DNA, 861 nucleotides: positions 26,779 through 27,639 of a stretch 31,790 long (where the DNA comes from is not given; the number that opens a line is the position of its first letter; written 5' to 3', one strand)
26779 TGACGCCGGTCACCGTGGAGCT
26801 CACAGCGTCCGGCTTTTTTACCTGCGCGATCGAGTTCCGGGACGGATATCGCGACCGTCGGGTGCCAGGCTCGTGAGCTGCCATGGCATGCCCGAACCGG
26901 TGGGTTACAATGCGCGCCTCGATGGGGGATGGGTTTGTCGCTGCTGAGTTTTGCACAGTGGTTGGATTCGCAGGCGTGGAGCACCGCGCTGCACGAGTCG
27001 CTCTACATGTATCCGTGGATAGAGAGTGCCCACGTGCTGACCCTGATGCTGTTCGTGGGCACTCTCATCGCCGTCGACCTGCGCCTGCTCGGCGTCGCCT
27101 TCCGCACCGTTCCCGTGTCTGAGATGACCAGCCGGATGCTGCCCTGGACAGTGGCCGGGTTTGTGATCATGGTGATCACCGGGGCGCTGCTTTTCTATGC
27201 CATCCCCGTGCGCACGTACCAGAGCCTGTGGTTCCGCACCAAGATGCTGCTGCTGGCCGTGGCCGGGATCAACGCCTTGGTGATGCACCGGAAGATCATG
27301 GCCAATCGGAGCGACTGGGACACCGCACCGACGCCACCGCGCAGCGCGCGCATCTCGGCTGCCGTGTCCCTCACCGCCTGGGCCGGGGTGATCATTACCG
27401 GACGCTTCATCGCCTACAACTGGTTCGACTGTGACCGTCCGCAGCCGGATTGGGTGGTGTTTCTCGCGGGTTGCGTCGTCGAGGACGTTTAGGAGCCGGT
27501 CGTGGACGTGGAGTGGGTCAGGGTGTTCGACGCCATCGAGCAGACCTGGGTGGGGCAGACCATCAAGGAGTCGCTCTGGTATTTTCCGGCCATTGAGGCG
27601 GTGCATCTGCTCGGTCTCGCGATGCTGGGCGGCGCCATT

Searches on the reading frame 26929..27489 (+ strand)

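Call 3: search_protein_families(library=pfam, proteins=[window:26929-27489:+], max_evalue=0.1)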
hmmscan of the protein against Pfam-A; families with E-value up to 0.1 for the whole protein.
window:26929-27489:+ (187 aa): 4 families
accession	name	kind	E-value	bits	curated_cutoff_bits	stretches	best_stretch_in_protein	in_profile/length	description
PF20349.3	DUF6644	-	3.2e-11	44.1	27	1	32-163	26-154/155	Family of unknown function (DUF6644)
PF09980.14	DUF2214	-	0.00013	22.4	34.1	1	32-143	6-122/147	Predicted membrane protein (DUF2214)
PF03653.18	UPF0093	-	0.028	15.1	34.2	0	27-121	4-106/146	Uncharacterised protein family (UPF0093)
PF17258.7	DUF5324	-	0.092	12.8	27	0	137-177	149-188/220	Family of unknown function (DUF5324)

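Call 11: search_protein_families(library=ncbifam, proteins=[window:26929-27489:+], max_evalue=1)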
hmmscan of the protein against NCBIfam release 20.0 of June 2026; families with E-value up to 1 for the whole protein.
window:26929-27489:+ (187 aa): 0 families
